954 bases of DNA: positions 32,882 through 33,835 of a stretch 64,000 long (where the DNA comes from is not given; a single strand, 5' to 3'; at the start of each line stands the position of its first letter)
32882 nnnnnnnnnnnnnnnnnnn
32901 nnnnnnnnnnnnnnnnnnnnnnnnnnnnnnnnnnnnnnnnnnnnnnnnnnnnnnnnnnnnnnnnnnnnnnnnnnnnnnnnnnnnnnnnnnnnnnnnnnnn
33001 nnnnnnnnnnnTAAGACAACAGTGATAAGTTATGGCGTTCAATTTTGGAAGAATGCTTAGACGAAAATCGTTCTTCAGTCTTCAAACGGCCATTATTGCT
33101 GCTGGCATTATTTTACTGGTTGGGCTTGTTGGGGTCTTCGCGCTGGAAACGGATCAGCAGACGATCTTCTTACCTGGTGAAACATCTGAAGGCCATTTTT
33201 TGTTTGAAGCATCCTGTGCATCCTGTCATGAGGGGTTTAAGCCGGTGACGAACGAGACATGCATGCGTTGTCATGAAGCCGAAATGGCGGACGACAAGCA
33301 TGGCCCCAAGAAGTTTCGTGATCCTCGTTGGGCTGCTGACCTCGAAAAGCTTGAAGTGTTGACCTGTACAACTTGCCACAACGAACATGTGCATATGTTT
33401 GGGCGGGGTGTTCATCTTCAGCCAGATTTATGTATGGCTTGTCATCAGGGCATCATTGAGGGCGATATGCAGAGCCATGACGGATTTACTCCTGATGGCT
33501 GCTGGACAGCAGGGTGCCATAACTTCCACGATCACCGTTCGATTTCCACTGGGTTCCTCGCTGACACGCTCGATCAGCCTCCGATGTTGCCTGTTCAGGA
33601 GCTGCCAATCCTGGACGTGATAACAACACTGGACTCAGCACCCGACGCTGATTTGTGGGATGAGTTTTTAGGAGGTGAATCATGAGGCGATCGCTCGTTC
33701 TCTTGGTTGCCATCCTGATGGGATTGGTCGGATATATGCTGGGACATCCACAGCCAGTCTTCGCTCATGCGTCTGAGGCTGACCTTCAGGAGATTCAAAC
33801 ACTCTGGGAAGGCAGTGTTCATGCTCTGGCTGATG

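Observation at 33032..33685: Non-canonical CX4CH heme-binding site in the TM-anchored pentaheme cytochrome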

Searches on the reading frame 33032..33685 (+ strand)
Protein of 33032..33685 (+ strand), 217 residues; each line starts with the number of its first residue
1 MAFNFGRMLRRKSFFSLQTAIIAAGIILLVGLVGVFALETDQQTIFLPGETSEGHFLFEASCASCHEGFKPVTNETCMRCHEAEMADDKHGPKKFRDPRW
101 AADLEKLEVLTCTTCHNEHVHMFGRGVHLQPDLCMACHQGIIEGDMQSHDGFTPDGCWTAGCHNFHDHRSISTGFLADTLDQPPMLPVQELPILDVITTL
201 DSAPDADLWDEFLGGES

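Call 3: search_protein_families(library=pfam, proteins=[window:33032-33685:+], max_evalue=0.01)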
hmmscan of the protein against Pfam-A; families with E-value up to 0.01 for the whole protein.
window:33032-33685:+ (217 aa): 3 families
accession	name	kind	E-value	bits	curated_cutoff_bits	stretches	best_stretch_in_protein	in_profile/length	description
PF14537.11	Cytochrom_c3_2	-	2.6e-06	28.3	25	1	56-139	3-79/79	Cytochrome c3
PF22113.1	Mtrc-MtrF_II-IV_dom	-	3.6e-06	27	30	1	111-169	8-63/176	Outer membrane cytochrome MtrC/MtrF-like, domains II/IV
PF14522.11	Cytochrome_C7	-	0.0043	17.3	24.8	0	59-139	13-67/67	Cytochrome c7 and related cytochrome c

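Call 5: find_homologous_proteins(query=window:33032-33685:+, max_evalue=0.001)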
Query window:33032-33685:+ (217 aa): 374 proteins with E <= 0.001 among 643 candidates; the best 120 are listed.
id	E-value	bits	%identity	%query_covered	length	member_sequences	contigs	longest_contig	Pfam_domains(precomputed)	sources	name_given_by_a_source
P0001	3.2e-144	496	100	97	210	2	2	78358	PF14537.12,PF22113.2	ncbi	ncbi:MAG: cytochrome c3 family protein [Cyanobacteria bacterium P01_E01_bin.6]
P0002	2.2e-126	438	84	99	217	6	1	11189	PF14537.12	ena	-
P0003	1.5e-115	402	78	100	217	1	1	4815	PF14537.12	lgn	-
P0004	6.0e-115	400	86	88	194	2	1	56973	PF14537.12,PF22113.2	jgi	jgi:hypothetical protein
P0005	4.0e-106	372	72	100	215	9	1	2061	PF14537.12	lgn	-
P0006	1.7e-104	366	73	97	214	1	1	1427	PF14537.12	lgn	-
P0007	6.5e-104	364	71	99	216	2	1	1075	PF14537.12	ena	-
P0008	8.3e-103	361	72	98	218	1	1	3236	PF14537.12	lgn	-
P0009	1.0e-102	360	69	100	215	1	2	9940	PF14537.12,PF22113.2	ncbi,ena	-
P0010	1.3e-102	360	71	100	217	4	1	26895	PF14537.12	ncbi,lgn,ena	-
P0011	2.3e-102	359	70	99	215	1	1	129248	PF14537.12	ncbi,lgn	ncbi:MAG: cytochrome c3 family protein [Almyronema sp.]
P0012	2.4e-102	359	70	97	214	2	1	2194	PF14537.12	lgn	-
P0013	5.4e-102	358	68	100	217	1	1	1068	PF14537.12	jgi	jgi:hypothetical protein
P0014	1.1e-101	357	69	97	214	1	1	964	PF14537.12,PF22113.2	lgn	-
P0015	1.5e-101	357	69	100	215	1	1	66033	PF14537.12,PF22113.2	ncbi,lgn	ncbi:MAG: cytochrome c3 family protein [Xenococcaceae cyanobacterium]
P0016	1.6e-101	357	70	99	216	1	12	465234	PF14537.12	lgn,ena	-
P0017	1.9e-101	356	70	99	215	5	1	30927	PF14537.12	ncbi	ncbi:MAG: cytochrome c3 family protein [Cyanobacteria bacterium J06635_15]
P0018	2.5e-101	356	70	100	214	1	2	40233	PF14537.12,PF22113.2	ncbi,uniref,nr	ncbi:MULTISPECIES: cytochrome c3 family protein [unclassified Coleofasciculus]|uniref:cytochrome c3 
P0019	3.8e-101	355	73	92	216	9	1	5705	PF14537.12,PF22113.2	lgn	-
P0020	4.1e-101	355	70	97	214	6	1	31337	PF14537.12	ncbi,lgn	ncbi:MAG: cytochrome c3 family protein [Cyanobacteria bacterium P01_F01_bin.56]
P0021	4.2e-101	355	71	97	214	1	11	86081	PF14537.12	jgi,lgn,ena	-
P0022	4.2e-101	355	69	99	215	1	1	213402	PF14537.12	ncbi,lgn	ncbi:MAG: cytochrome c3 family protein [Cyanobacteria bacterium P01_A01_bin.123]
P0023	5.2e-101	355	71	97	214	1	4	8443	PF14537.12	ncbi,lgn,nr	ncbi:MAG: cytochrome c3 family protein [Leptolyngbya sp.]|nr:cytochrome c3 family protein [Leptolyng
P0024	6.0e-101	355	70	97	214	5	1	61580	PF14537.12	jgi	jgi:hypothetical protein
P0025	8.1e-101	354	69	100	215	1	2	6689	PF14537.12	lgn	-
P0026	1.1e-100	354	69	100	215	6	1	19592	PF14537.12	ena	-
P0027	1.2e-100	354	70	100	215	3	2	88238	PF14537.12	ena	-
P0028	1.2e-100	354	70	97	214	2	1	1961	PF14537.12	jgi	jgi:hypothetical protein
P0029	1.3e-100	354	69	100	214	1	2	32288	PF14537.12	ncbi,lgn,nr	ncbi:MAG: cytochrome c3 family protein [Oscillatoria sp. PMC 1068.18]|nr:cytochrome c3 family protei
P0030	1.4e-100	353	68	100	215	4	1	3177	PF14537.12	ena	-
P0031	1.9e-100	353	67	100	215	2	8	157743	PF14537.12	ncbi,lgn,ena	-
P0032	1.9e-100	353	68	100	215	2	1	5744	PF14537.12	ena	-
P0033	2.0e-100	353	70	97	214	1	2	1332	PF14537.12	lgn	-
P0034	2.1e-100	353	69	99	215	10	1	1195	PF14537.12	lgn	-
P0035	2.1e-100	353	69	99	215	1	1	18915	PF14537.12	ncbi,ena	-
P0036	2.6e-100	353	69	100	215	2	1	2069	PF14537.12,PF22113.2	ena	-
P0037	3.0e-100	352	71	99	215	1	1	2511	PF14537.12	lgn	-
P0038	3.2e-100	352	69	99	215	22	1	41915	PF14537.12,PF22113.2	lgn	-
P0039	4.3e-100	352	72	99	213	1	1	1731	PF14537.12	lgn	-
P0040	5.0e-100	352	70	100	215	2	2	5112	PF14537.12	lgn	-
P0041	6.1e-100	351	70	100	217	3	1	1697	PF14537.12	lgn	-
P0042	7.8e-100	351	70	97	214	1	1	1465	PF14537.12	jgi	-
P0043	8.0e-100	351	69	99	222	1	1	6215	PF14537.12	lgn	-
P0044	8.8e-100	351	70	96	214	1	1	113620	PF14537.12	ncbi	ncbi:MAG: cytochrome c3 family protein [Leptolyngbyaceae cyanobacterium]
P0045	1.0e-99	351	71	99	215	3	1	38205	PF14537.12,PF22113.2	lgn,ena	-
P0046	1.4e-99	350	68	100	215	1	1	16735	PF14537.12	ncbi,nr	ncbi:MAG: cytochrome c3 family protein [Cyanothece sp. SIO1E1]|nr:cytochrome c3 family protein [Cyan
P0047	3.6e-99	349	68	99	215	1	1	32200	PF14537.12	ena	-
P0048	4.3e-99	349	69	100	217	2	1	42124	PF14537.12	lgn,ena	-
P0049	4.6e-99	348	69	95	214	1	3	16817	PF14537.12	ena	-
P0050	4.7e-99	348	69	95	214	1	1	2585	PF14537.12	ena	-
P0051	6.0e-99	348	69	95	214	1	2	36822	PF14537.12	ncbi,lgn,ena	-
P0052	1.1e-98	347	69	99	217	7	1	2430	PF14537.12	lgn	-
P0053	1.2e-98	347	68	95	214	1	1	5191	PF14537.12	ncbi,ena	-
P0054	1.6e-98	347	68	95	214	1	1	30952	PF14537.12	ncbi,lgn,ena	ncbi:MAG: cytochrome c3 family protein [Cyanobacteria bacterium P01_H01_bin.162]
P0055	1.8e-98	347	69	99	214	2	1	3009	PF14537.12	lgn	-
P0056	1.9e-98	346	69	99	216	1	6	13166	PF14537.12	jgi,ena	jgi:hypothetical protein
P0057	2.1e-98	346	68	99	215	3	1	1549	PF14537.12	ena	-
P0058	2.5e-98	346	70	97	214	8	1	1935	PF14537.12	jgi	jgi:hypothetical protein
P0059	3.3e-98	346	69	98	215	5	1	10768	PF14537.12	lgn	-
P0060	3.8e-98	345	67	99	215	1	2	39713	PF14537.12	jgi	jgi:uncharacterized paraquat-inducible protein A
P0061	3.9e-98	345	70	96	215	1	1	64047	PF14537.12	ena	-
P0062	5.0e-98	345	68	95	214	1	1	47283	PF14537.12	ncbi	ncbi:MAG: cytochrome c3 family protein [Leptolyngbyaceae cyanobacterium]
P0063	6.6e-98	345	68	97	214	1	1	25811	PF14537.12,PF22113.2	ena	-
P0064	8.1e-98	344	69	99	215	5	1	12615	PF14537.12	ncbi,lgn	ncbi:MAG: cytochrome c3 family protein [Cyanobacteria bacterium P01_H01_bin.119]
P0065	1.0e-97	344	73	89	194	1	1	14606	PF14537.12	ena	-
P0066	1.3e-97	344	71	92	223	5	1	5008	PF14537.12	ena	-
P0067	1.4e-97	344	68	95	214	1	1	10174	PF14537.12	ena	-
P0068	1.5e-97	344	69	99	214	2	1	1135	PF14537.12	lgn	-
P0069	1.6e-97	343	71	99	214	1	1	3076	PF14537.12,PF22113.2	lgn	-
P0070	1.6e-97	343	67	95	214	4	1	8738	PF14537.12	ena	-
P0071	1.9e-97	343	69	97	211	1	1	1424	PF14537.12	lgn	-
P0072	2.6e-97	343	68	99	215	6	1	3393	PF14537.12,PF22113.2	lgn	-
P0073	2.6e-97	343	69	100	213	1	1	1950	PF14537.12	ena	-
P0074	3.0e-97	343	69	94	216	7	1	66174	PF14537.12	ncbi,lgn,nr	ncbi:MAG: cytochrome c3 family protein [Limnothrix sp. RL_2_0]|nr:cytochrome c3 family protein [Limn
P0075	3.1e-97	342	69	100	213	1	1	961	PF14537.12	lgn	-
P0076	4.1e-97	342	67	100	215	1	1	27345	PF14537.12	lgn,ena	-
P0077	4.3e-97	342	67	100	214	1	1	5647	PF14537.12,PF22113.2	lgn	-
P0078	5.2e-97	342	74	90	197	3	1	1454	PF14537.12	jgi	jgi:hypothetical protein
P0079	5.2e-97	342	69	100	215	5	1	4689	PF14537.12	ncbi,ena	-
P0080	5.5e-97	342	67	95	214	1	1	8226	PF14537.12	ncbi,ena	ncbi:MAG: cytochrome c3 family protein [Cyanobacteria bacterium P01_D01_bin.115]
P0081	5.8e-97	342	68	99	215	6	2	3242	PF14537.12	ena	-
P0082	1.6e-96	340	67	99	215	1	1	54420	PF14537.12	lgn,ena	-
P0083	1.9e-96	340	70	96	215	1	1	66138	PF14537.12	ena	-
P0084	2.0e-96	340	69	95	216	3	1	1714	PF14537.12,PF22113.2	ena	-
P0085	2.0e-96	340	66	100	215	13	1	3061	PF14537.12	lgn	-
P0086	3.6e-96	339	68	95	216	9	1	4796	PF14537.12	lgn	-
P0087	3.7e-96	339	67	95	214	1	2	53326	PF14537.12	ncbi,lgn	ncbi:MAG: cytochrome c3 family protein [Cyanobacteria bacterium J06607_6]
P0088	4.4e-96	339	71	94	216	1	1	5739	PF14537.12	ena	-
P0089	4.9e-96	339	67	99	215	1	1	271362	PF14537.12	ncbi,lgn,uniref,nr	ncbi:cytochrome c3 family protein [Lyngbya confervoides]|uniref:Cytochrome c3 family protein n=1 Tax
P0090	5.7e-96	338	69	92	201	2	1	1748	PF14537.12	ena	-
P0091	6.7e-96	338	69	100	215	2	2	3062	PF14537.12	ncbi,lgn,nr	ncbi:MAG: hypothetical protein D6756_02755 [Cyanobacteria bacterium J083]|nr:MAG: hypothetical prote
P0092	8.4e-96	338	67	99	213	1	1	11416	PF14537.12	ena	-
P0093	9.7e-96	338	68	96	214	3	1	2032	PF14537.12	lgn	-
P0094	1.0e-95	338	68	96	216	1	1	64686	PF14537.12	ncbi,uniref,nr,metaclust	ncbi:hypothetical protein KR51_00028550 [Rubidibacter lacunae KORDI 51-2]|uniref:Tetrahaem cytochrom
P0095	1.2e-95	337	65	100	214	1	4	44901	PF14537.12,PF22113.2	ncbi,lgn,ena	-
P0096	1.7e-95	337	69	99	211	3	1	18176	PF14537.12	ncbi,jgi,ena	-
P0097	2.4e-95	336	66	100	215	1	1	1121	PF14537.12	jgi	-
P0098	2.5e-95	336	69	97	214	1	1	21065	PF14537.12,PF22113.2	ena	-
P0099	4.0e-95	336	67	99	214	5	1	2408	PF14537.12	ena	-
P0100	6.9e-95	335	67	99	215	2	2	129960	PF14537.12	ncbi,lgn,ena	-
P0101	7.2e-95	335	75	83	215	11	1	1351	PF14537.12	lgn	-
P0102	9.4e-95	334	68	96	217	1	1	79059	PF14537.12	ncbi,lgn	ncbi:MAG: cytochrome c3 family protein [Microcoleaceae cyanobacterium]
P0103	1.2e-94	334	66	100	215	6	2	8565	PF14537.12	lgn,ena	-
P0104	1.4e-94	334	66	100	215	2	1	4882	PF14537.12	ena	-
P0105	1.6e-94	334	69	100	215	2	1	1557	PF14537.12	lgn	-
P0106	2.2e-94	333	68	94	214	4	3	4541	PF14537.12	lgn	-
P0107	2.3e-94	333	66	99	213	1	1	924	PF14537.12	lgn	-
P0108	2.6e-94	333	65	97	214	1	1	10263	PF14537.12,PF22113.2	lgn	-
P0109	2.8e-94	333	68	95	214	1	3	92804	PF14537.12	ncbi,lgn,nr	ncbi:MAG: cytochrome c3 family protein [Jaaginema sp. PMC 1079.18]|nr:cytochrome c3 family protein [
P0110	3.1e-94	333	65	99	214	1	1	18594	PF14537.12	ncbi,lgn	ncbi:MAG: cytochrome c3 family protein [Cyanobacteria bacterium P01_F01_bin.150]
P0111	3.4e-94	333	65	100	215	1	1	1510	PF14537.12,PF22113.2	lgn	-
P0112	4.2e-94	332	65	100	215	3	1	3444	PF14537.12,PF22113.2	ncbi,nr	ncbi:MAG: cytochrome c3 family protein [Moorea sp. SIO2B7]|nr:cytochrome c3 family protein [Moorena 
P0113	4.7e-94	332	67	97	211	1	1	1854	PF14537.12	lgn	-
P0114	4.9e-94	332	68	95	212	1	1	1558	PF14537.12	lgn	-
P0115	1.0e-93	331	67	100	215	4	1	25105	PF14537.12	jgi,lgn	-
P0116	1.0e-93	331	65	99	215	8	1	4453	PF14537.12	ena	-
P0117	1.3e-93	331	67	99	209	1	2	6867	PF14537.12,PF22113.2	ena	-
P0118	1.4e-93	331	65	99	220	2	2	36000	PF14537.12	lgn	-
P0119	1.6e-93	330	65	99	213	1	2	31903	PF14537.12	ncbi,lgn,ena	-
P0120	1.7e-93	330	65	100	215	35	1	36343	PF14537.12,PF22113.2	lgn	-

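Call 6: search_protein_families(library=ncbifam, proteins=[window:33032-33685:+], max_evalue=0.01)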
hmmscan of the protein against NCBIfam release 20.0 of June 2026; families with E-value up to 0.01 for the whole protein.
window:33032-33685:+ (217 aa): 1 family
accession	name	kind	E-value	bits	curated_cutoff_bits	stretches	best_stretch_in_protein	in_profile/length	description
NF045930.1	Cytc6PetJCyano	equivalog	0.0058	16.6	135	1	28-73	5-50/110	cytochrome c6 PetJ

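Call 13: search_solved_structures(query=A1, max_evalue=10, show_alignments=4)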
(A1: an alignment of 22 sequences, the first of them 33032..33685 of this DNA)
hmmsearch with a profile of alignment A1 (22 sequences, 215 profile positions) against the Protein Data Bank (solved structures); distinct sequences matched with E-value up to 10: 13.
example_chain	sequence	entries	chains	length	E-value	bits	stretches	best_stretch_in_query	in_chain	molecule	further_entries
6hwh_M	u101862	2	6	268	0.061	16.2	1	51-65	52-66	Cytochrome bc1 complex cytochrome c subunit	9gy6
8ovc_O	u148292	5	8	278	0.062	16.2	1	51-65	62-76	Cytochrome bc1 complex cytochrome c subunit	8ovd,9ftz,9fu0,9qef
6adq_C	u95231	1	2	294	0.071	16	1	51-65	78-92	Cytochrome bc1 complex cytochrome c subunit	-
6qvm_A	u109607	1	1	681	0.081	15.8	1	75-138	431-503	Multiheme cytochrome cf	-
9yuq_N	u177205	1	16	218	0.088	15.7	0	103-136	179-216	Putative multiheme cytochrome c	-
7rh5_O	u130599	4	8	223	0.09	15.6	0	51-65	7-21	Cytochrome bc1 complex cytochrome c subunit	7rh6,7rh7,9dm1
5o51_A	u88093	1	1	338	0.4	13.5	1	41-76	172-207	Rho guanyl nucleotide exchange factor (Rom2), putative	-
8iwh_V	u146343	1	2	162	0.43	13.4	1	7-72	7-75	Cytochrome c-550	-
7w2j_C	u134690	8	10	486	1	12.2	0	47-65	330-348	Fructose dehydrogenase cytochrome subunit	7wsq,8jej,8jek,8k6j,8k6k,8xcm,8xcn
7y5e_VL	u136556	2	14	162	1.1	12.1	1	44-72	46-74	Cytochrome c550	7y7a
8hcr_C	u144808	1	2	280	1.2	11.9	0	40-65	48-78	Cytochrome bc1 complex cytochrome c subunit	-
7e1v_O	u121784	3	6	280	1.2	11.9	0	40-65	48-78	Cytochrome bc1 complex cytochrome c subunit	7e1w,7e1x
28pb_A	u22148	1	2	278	3.1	10.6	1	72-208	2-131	Cytochrome c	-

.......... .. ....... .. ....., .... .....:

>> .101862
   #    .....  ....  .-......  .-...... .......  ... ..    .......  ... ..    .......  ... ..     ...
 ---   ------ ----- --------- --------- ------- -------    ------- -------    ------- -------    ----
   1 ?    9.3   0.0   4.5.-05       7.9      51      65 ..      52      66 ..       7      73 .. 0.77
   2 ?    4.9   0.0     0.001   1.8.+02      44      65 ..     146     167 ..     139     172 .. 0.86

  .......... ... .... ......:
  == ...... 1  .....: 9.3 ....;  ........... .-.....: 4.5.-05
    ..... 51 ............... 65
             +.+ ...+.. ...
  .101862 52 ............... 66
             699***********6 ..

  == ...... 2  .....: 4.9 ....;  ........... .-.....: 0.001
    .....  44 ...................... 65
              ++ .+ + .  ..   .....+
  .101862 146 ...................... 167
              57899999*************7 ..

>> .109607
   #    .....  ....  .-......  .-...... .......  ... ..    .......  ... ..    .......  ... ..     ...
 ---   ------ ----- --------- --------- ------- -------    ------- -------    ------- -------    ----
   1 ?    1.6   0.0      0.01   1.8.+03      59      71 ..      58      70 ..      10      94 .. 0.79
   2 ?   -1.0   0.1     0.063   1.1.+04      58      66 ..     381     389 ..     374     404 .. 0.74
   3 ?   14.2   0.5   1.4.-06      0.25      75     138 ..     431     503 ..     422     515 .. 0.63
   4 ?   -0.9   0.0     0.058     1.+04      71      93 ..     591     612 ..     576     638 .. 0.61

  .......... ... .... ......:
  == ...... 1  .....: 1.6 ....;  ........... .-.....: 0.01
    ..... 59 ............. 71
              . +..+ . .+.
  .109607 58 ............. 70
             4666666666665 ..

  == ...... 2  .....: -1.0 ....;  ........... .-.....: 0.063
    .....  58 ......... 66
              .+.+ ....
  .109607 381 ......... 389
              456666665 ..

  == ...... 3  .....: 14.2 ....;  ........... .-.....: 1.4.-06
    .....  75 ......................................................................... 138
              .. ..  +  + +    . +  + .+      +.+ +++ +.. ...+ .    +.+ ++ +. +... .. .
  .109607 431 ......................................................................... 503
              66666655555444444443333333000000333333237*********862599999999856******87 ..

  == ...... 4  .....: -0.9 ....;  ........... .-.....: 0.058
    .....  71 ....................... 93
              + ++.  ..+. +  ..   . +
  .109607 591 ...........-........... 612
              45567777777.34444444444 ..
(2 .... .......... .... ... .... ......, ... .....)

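Call 14: find_related_loci(query=A1, collection=genome_contigs, flank=10000)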
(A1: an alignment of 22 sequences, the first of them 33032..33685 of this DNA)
Query A1 (217 aa) in genome_contigs; peptide patterns used: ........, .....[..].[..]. (x = any residue, [..] = any of these).
211 stretches matched a pattern; 184 encode a relative of the query (tblastn E <= 1e-3); the best 80 are kept; 80 distinct loci.
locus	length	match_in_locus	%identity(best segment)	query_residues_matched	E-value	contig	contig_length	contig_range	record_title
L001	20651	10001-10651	82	1-217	5e-125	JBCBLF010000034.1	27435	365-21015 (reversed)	MAG: Cyanobacteria bacterium J06627_8 NODE_34_length_27435_cov_6.718145, whole genome shotgun sequence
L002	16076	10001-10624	72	6-215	1e-105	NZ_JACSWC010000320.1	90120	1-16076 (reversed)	Halomicronema sp. CCY15110 CCY15110_320, whole genome shotgun sequence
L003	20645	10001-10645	71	1-217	4e-105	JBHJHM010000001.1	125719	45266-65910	MAG: Leptolyngbyaceae cyanobacterium isolate sb_S12C491_1 S12Ck141_575062, whole genome shotgun sequence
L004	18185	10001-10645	71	1-217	5e-104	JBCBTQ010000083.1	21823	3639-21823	MAG: Cyanobacteria bacterium J06639_14 NODE_83_length_21823_cov_20.485515, whole genome shotgun sequence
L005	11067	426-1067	69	1-216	4e-104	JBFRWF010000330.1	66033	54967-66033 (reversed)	MAG: Xenococcaceae cyanobacterium isolate 08_in_wi_poop_bin.1 08InWiPooB1_c_000002038436, whole genome shotgun sequence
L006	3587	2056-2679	71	6-215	8e-106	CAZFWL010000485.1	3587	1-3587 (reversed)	MAG TPA_asm: uncultured Halomicronema sp. isolate SRP135972_co1_221 genome assembly, contig: NODE_46620_length_3587_cov_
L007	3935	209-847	71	1-215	8e-105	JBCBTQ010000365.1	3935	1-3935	MAG: Cyanobacteria bacterium J06639_14 NODE_365_length_3935_cov_17.884137, whole genome shotgun sequence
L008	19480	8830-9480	71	1-217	1e-103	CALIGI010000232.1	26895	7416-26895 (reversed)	MAG: uncultured Pseudanabaenaceae cyanobacterium isolate R3_Bin_Bin_111_1 genome assembly, contig: c_000000087888, whole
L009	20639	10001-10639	69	1-215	1e-103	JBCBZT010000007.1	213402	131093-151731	MAG: Cyanobacteria bacterium P01_A01_bin.123 k141_767891_length_213402_cov_37.2579, whole genome shotgun sequence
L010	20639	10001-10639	70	1-215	2e-103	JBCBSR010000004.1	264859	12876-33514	MAG: Cyanobacteria bacterium J06638_28 NODE_4_length_264859_cov_22.455118, whole genome shotgun sequence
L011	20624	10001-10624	71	6-215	5e-103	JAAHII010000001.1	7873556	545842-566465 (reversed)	MAG: Leptolyngbya sp. SIOISBB ISBB_NODE_1, whole genome shotgun sequence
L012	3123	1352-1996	69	1-217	1e-104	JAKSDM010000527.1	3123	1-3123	MAG: Pseudanabaenales cyanobacterium isolate MAG.87 k141_1690385, whole genome shotgun sequence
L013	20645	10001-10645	69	1-217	2e-102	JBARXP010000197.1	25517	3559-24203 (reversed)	MAG: Elainellaceae cyanobacterium isolate MFD12135_ilm_asm_bin27 k127_1824, whole genome shotgun sequence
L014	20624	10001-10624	70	6-215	6e-102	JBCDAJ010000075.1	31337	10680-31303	MAG: Cyanobacteria bacterium P01_F01_bin.56 k141_2511849_length_31337_cov_58.7829, whole genome shotgun sequence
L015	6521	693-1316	70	6-215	6e-102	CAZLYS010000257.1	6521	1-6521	MAG TPA_asm: uncultured Halomicronema sp. isolate SRP135972_co2_234 genome assembly, contig: NODE_18373_length_6521_cov_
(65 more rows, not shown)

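Call 17: predict_structure(alignment_id=A1)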
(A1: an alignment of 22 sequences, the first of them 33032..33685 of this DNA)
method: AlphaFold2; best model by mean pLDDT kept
length: 217 residues; sequences in the alignment: 22
mean_pLDDT: 48.7   pTM: 0.24
mean pLDDT of the five models: 48.7, 44.5, 42.9, 41.2, 40.3
residues with pLDDT >= 90: 6; 70-90: 15; 50-70: 57; < 50: 139
segments of 3 or more residues with pLDDT < 50: 1-10, 39-80, 106-134, 146-197
pLDDT, mean of each block of 10 residues (from residue 1): 43 65 90 71 37 34 32 43 52 53 49 46 40 49 48 40 33 36 43 47 65 57
secondary structure, 60 per line:
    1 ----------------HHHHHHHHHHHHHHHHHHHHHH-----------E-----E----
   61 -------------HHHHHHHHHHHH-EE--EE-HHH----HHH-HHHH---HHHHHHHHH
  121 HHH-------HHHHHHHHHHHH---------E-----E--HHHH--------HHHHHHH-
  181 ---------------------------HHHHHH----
elements in order: H17-38 H74-85 H105-108 H112-123 H131-142 H161-164 H173-179 H208-213

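Call 20: search_protein_representatives(alignment_id=A1)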
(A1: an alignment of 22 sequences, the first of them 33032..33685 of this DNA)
Query: 22 sequences, 215 profile positions. Proteins with E-value up to 0.001 (for the whole library): 468; up to 1e-10: 155; up to 1e-30: 39. The best 150 are listed.
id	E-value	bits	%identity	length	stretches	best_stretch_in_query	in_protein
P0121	1.1e-88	312.9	-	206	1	17-212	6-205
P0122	8.3e-51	189.0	-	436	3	24-192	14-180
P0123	7.3e-49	182.7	-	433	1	26-190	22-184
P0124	7.3e-48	179.4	-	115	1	1-114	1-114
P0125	7.5e-44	166.3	-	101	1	10-102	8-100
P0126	4.3e-43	163.8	-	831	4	21-205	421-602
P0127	2.7e-42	161.2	-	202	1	28-181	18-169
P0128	1.9e-40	155.2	-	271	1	23-187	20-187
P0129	7.5e-40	153.2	-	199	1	27-202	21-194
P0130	1.9e-39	151.9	-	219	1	22-192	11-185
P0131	2.4e-39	151.5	-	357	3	28-191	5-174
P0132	3.6e-39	151.0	-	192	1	18-191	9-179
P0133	1.4e-38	149.1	-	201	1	23-192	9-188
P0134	3.2e-38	147.9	-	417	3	13-181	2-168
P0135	6.2e-38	146.9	-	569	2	20-201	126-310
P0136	2.4e-37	145.0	-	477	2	22-200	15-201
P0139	1.1e-36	142.9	-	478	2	20-195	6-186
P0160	1.2e-30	123.1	-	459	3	23-182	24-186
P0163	2.8e-30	121.9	-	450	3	23-197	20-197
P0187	2.8e-27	112.1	-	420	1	36-189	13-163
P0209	8.5e-24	100.7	-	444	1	42-206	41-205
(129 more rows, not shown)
